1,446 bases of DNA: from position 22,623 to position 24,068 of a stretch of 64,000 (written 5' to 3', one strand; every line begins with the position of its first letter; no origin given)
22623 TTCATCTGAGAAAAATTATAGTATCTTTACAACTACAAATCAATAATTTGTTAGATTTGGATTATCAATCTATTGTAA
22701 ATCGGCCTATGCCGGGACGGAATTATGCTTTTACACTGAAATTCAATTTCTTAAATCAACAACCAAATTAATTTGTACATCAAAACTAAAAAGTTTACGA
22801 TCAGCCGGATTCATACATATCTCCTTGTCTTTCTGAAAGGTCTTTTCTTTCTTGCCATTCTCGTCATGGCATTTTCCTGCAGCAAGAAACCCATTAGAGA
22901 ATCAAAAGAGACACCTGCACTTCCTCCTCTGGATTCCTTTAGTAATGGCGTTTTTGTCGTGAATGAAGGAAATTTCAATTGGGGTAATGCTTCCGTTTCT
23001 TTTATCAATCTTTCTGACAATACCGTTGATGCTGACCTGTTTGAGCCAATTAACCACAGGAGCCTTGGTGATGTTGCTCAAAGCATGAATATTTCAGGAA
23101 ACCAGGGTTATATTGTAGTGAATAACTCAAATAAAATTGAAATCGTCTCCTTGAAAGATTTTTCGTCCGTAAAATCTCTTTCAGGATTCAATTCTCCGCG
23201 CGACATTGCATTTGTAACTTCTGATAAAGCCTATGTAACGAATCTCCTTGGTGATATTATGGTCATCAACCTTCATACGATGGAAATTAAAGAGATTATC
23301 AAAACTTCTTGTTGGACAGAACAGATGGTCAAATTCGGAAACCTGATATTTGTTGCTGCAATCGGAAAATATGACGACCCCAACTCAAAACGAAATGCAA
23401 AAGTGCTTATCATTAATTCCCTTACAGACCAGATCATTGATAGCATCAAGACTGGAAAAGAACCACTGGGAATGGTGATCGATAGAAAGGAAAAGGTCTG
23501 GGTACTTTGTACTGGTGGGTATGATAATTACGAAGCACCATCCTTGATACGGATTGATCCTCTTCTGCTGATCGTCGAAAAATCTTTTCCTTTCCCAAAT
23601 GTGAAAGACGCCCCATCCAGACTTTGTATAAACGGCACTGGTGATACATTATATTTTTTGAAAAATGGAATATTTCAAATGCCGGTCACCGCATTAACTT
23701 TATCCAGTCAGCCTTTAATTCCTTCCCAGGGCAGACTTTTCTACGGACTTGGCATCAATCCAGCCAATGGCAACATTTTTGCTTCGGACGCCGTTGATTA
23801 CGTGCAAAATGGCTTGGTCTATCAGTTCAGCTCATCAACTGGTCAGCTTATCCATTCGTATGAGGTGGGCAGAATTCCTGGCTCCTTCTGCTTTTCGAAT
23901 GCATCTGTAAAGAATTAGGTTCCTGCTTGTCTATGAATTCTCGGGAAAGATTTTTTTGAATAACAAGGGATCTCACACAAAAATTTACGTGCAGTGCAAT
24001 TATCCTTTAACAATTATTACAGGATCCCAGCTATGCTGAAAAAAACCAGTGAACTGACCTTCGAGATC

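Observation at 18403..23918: TonB-dependent receptor operon whose partner surface proteins are T9SS cargo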

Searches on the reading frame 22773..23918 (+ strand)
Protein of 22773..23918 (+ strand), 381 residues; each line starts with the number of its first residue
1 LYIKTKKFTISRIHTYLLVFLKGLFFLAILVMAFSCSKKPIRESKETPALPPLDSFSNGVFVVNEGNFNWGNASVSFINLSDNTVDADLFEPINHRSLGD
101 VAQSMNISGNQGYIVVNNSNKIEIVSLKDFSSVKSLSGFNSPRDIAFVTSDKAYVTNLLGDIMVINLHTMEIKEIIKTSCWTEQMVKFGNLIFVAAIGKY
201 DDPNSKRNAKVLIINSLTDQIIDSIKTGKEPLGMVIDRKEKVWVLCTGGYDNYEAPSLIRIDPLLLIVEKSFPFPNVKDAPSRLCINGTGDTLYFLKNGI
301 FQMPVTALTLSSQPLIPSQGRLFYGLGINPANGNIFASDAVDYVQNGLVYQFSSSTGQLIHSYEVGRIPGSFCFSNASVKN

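Call 3: search_protein_families(library=pfam, proteins=[window:22773-23918:+], max_evalue=0.1)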
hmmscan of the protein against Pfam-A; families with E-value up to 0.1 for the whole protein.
window:22773-23918:+ (381 aa): 2 families
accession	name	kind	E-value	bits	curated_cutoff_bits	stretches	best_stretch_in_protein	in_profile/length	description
PF16819.11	DUF5074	-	4.4e-22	79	27.2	1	58-365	1-340/353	Domain of unknown function (DUF5074)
PF04053.20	B-prop_COPA_B_2nd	-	0.043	13.7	57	1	97-195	25-124/248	COPA/B second beta-propeller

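Call 4: search_protein_families(library=ncbifam, proteins=[window:22773-23918:+], max_evalue=0.1)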
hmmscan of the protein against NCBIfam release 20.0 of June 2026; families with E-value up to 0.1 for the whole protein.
window:22773-23918:+ (381 aa): 3 families
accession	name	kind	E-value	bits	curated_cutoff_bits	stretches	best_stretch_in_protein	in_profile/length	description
TIGR03866.1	PQQ_ABC_repeats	subfamily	0.00027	20.1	287.3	0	207-251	19-63/310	PQQ-dependent catabolism-associated beta-propeller protein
TIGR02276.1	beta_rpt_yvtn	repeat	0.0065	16.4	27.85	1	210-237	15-42/42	beta-propeller repeat protein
TIGR03058.1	rpt_csmH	equivalog_domain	0.09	12.6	60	0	215-224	11-20/27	chlorosome envelope protein H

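Call 9: search_solved_structures(query=window:22773-23918:+, max_evalue=1)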
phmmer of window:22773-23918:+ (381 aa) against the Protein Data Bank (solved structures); distinct sequences matched with E-value up to 1: 17.
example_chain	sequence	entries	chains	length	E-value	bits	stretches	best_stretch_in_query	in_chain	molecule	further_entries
8bmy_A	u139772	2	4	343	7.9e-68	232.6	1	57-374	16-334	Putative surface layer protein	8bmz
8bmx_D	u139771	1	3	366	9.6e-68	232.3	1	56-374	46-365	YncE family protein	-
8bn0_A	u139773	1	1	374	1e-67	232.2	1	57-374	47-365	Putative surface layer protein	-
8baz_A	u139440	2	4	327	1.2e-67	232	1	57-374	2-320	Surface layer protein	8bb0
3dsm_A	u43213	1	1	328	1.7e-67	231.4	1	58-374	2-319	uncharacterized protein BACUNI_02894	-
8bai_A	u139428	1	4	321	2.1e-67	231.2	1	58-374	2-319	Surface layer protein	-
8p97_B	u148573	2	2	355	9e-65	222.5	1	49-374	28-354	Putative surface layer protein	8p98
8okv_B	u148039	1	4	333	2.9e-64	220.8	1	52-374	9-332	Putative surface layer protein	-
8puj_A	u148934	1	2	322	6.9e-64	219.6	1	57-374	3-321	YncE family protein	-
8ptd_A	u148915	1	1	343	7.4e-19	71.4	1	59-379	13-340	YncE family protein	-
8ptf_A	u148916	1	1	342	7.6e-19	71.4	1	59-379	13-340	YncE family protein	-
8blw_B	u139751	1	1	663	1.7e-18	70.2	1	54-379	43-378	YncE family protein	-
9s6c_A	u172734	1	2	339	2.2e-05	27.1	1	58-173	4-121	Quinoprotein amine dehydrogenase-like protein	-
9s6c_C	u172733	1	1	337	2.6e-05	26.9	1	58-175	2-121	Quinoprotein amine dehydrogenase-like protein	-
8d02_A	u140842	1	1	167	0.0016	21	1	252-332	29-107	BxpB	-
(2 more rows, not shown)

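Call 65: search_solved_structures(query=window:22773-23918:+, max_evalue=1e-60, show_alignments=2)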
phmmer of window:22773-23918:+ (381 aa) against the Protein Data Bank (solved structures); distinct sequences matched with E-value up to 1e-60: 9.
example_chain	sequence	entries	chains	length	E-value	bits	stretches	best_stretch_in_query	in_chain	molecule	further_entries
8bmy_A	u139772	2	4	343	7.9e-68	232.6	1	57-374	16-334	Putative surface layer protein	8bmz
8bmx_D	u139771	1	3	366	9.6e-68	232.3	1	56-374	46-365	YncE family protein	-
8bn0_A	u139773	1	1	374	1e-67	232.2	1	57-374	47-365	Putative surface layer protein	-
8baz_A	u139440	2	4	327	1.2e-67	232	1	57-374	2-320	Surface layer protein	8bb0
3dsm_A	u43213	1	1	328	1.7e-67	231.4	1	58-374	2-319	uncharacterized protein BACUNI_02894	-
8bai_A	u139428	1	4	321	2.1e-67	231.2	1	58-374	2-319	Surface layer protein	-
8p97_B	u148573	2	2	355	9e-65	222.5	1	49-374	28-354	Putative surface layer protein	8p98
8okv_B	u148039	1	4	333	2.9e-64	220.8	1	52-374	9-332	Putative surface layer protein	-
8puj_A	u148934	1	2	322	6.9e-64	219.6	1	57-374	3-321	YncE family protein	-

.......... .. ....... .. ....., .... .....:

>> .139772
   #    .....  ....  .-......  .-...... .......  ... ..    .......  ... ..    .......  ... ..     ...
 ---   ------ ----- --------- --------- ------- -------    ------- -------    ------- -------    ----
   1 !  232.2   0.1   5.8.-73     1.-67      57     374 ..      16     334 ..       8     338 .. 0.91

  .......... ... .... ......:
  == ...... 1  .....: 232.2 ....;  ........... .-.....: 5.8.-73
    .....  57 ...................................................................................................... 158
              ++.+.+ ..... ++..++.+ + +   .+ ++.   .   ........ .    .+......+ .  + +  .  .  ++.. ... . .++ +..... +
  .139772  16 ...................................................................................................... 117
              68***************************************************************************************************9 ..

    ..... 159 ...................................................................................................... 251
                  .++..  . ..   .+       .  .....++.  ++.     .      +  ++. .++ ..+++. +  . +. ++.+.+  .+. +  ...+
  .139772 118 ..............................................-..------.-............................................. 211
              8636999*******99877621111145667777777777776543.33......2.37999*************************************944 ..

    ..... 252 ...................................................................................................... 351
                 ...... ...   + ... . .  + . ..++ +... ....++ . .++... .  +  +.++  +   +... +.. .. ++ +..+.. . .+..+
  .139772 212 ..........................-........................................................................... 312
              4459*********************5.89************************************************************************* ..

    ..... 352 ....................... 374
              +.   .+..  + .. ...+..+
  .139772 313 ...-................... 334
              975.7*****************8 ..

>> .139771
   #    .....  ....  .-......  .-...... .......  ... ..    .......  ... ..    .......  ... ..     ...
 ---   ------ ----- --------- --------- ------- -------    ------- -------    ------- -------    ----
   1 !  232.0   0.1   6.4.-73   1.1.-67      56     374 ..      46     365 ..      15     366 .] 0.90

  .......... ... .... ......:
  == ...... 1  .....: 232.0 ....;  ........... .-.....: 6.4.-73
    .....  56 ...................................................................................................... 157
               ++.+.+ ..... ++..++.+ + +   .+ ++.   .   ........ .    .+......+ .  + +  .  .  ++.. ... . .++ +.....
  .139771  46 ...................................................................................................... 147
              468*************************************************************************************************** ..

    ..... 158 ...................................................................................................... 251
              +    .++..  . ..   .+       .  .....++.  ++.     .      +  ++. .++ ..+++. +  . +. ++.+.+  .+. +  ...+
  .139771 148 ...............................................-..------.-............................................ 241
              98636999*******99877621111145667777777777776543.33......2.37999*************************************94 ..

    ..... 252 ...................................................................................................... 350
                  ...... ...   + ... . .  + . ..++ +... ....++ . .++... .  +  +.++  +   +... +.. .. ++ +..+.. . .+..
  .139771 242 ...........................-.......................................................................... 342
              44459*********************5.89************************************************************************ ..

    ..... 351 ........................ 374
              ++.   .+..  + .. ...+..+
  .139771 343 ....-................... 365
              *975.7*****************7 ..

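Call 83: search_dna_similar(query=window:22893-23918:+, collection=plasmids, mode=protein, max_rows=15)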
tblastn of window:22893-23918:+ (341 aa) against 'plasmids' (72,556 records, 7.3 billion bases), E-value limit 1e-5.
Records with a match: 6; places in all: 6; records where one place covers at least 80% of the query: 6.
Best place of each record, by identity: <60% 6.
By first word of the organism name: Bacteroides 2; Persicobacter 2; Phocaeicola 1; Chondrinema 1.
By predicted mobility (MOB-suite, as given by PLSDB): non-mobilizable 6.
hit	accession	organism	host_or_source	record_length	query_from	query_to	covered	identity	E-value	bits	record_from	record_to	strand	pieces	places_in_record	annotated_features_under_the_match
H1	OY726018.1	Phocaeicola massiliensis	-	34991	33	334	89%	39.6%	2e-61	219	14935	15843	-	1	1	record has no annotation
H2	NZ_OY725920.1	Bacteroides finegoldii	-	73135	33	334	89%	39.6%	2e-61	219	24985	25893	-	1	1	YncE family protein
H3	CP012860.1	Persicobacter sp. JZB09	cell culture,soil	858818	33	334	89%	35.7%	9e-50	185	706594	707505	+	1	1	record has no annotation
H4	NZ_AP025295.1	Persicobacter psychrovividus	-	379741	45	334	85%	36.2%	2e-47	178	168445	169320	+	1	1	DUF5074 domain-containing protein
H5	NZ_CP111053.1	Chondrinema litorale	Seaweed,red alga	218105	33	334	89%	34.2%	5e-46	174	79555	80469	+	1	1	DUF5074 domain-containing protein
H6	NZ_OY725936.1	Bacteroides finegoldii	-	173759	48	336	85%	25.8%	2e-8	63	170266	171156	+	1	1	DUF5074 domain-containing protein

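Call 84: get_annotated_region(hit=H2, flank=9000)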
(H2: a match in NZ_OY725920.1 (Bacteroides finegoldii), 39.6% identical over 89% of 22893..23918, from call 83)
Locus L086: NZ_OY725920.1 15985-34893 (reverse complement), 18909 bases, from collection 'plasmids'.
description: Bacteroides finegoldii strain Bacteroides finegoldii TSDC17.2-1.1 plasmid 18, complete sequence
organism: Bacteroides finegoldii (NCBI taxid 338188)
taxonomy: Bacteria; Bacteroidota; Bacteroidia; Bacteroidales; Bacteroidaceae; Bacteroides; Bacteroides finegoldii
host: -; source: -; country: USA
typing (MOB-suite, as given by PLSDB): non-mobilizable
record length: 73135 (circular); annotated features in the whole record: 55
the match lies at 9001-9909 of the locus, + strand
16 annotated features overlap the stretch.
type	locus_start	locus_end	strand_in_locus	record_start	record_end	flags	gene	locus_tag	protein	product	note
CDS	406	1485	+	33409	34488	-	-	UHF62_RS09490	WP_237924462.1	site-specific integrase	-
CDS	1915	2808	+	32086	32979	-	-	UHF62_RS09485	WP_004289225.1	phage integrase SAM-like domain-containing protein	-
CDS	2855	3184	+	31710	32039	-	-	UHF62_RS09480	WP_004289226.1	hypothetical protein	-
CDS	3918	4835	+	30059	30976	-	-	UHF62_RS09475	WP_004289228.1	DUF4465 domain-containing protein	-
CDS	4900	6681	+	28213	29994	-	-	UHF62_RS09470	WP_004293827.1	PKD-like domain-containing protein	-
CDS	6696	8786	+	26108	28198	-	-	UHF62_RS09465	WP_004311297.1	lipoprotein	-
CDS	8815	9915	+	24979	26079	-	-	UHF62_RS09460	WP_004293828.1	YncE family protein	-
CDS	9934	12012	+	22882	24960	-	-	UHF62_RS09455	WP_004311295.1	TonB-dependent receptor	-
CDS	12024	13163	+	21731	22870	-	-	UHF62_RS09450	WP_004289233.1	ABC transporter substrate-binding protein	-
CDS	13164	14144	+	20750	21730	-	-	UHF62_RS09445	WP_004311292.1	iron ABC transporter permease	GO:0006826 - iron ion transport [Evidence IEA]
CDS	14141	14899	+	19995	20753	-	-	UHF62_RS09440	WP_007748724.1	ABC transporter ATP-binding protein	-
CDS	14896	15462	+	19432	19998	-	-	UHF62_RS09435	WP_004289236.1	DUF2284 domain-containing protein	-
CDS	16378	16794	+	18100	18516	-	-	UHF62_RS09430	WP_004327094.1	DUF3408 domain-containing protein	-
CDS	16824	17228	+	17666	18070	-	-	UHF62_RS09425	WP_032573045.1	DUF3408 domain-containing protein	-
CDS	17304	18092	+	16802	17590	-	-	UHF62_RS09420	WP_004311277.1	ParA family protein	-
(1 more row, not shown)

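Call 85: get_annotated_region(hit=H4, flank=7000)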
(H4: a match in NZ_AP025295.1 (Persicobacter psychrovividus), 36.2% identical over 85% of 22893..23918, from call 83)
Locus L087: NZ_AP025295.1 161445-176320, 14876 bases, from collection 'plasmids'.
description: Persicobacter psychrovividus strain NBRC 101262 plasmid pPP3, complete sequence
organism: Persicobacter psychrovividus (NCBI taxid 387638)
taxonomy: Bacteria; Bacteroidota; Cytophagia; Cytophagales; Persicobacteraceae; Persicobacter; Persicobacter psychrovividus
host: -; source: -; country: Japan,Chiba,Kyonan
typing (MOB-suite, as given by PLSDB): non-mobilizable
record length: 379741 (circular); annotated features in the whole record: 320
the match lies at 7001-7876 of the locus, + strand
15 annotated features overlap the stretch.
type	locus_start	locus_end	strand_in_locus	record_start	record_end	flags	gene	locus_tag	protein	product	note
CDS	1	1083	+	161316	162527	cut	-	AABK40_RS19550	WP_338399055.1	NAD(P)-dependent oxidoreductase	-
CDS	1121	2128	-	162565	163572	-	-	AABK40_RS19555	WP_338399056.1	LacI family DNA-binding transcriptional regulator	GO:0006351 - DNA-templated transcription [Evidence IEA]; GO:0045892 - negative regulation of DNA-templated ...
CDS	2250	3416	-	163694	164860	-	-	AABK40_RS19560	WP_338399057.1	HAMP domain-containing sensor histidine kinase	GO:0007165 - signal transduction [Evidence IEA]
CDS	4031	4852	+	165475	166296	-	-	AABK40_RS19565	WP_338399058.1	hypothetical protein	-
CDS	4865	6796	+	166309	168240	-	-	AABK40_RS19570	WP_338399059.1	TonB-dependent receptor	-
CDS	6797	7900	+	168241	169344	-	-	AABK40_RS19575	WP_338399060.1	DUF5074 domain-containing protein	-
CDS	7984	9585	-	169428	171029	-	-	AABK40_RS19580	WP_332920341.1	WYL domain-containing protein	-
CDS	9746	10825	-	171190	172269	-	-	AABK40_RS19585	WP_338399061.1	alkane 1-monooxygenase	-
CDS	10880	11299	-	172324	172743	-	-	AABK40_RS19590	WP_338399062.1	DUF6691 family protein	-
CDS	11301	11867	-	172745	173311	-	-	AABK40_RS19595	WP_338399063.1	YeeE/YedE thiosulfate transporter family protein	-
CDS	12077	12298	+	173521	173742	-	-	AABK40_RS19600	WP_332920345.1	hypothetical protein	-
CDS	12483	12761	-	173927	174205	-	-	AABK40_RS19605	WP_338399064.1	hypothetical protein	-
CDS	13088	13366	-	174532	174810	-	-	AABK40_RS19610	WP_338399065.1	hypothetical protein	-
CDS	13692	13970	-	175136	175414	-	-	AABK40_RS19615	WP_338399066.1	hypothetical protein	-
CDS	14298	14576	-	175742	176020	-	-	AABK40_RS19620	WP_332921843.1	hypothetical protein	-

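Call 86: search_solved_structures(query=L086:4900-6681:+, max_evalue=0.001)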
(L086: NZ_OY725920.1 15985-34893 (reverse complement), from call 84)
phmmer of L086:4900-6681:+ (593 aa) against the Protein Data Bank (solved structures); distinct sequences matched with E-value up to 0.001: 2.
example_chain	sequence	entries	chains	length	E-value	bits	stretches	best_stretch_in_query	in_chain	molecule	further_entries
7biz_A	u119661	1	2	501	0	1137.6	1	103-593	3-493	Cell surface protein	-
8blw_B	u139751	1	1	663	9.5e-62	212.4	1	317-591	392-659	YncE family protein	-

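Call 89: find_homologous_proteins(query=L086:5848-6678:+, max_evalue=0.001)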
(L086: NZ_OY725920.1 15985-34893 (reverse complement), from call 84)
Query L086:5848-6678:+ (277 aa): 2918 proteins with E <= 0.001 among 3216 candidates; the best 120 are listed.
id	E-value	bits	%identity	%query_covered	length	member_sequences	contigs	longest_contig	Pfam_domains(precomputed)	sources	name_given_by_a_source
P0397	1.8e-188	643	100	100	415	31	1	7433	-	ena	-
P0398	3.5e-188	642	100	100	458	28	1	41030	-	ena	-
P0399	1.7e-184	630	97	100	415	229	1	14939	-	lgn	-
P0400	3.9e-126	438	96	71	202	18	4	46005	-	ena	-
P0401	3.7e-123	429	77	98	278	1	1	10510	-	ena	-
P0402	1.5e-116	407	68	97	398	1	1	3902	-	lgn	-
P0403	1.2e-115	404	68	97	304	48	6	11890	-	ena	-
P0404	1.2e-113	397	66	99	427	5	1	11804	-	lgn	-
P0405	3.0e-113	396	67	97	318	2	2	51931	-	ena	-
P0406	1.7e-111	390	64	99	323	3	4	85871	-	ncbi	-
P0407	3.6e-111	389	66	97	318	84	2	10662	-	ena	-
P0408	6.1e-111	388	67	95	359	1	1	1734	PF13184.13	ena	-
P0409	1.5e-110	387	66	96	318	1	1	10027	-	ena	-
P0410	1.8e-110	387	66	96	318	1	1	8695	-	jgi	jgi:hypothetical protein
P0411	4.4e-110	386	65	97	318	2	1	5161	-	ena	-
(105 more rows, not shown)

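Call 91: get_annotated_region(hit=H6, flank=10000)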
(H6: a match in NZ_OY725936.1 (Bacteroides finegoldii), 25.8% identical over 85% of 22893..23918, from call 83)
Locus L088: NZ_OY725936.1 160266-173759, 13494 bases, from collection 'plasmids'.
description: Bacteroides finegoldii strain Bacteroides finegoldii TSDC17.2-1.1 plasmid 34, complete sequence
organism: Bacteroides finegoldii (NCBI taxid 338188)
taxonomy: Bacteria; Bacteroidota; Bacteroidia; Bacteroidales; Bacteroidaceae; Bacteroides; Bacteroides finegoldii
host: -; source: -; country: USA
typing (MOB-suite, as given by PLSDB): non-mobilizable
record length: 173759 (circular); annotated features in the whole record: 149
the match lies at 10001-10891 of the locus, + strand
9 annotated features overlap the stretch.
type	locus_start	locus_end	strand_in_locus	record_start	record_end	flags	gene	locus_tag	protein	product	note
CDS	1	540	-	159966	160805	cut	-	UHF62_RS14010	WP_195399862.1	histidinol-phosphatase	-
CDS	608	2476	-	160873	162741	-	-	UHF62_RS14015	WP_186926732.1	ABC-F family ATP-binding cassette domain-containing protein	-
CDS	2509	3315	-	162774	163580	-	-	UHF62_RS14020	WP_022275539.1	DUF3805 domain-containing protein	-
CDS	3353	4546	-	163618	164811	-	-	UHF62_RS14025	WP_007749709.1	hypothetical protein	-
CDS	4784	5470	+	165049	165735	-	-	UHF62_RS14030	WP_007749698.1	response regulator transcription factor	GO:0000160 - phosphorelay signal transduction system [Evidence IEA]; GO:0006355 - regulation of DNA-templated ...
CDS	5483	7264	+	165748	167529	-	-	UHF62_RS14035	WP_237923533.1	ATP-binding protein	-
CDS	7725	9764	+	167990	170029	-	-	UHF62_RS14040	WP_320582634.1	TonB-dependent receptor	-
CDS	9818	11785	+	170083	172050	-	-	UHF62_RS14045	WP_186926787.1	DUF5074 domain-containing protein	-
CDS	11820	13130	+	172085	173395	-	-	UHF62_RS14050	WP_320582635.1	DUF5074 domain-containing protein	-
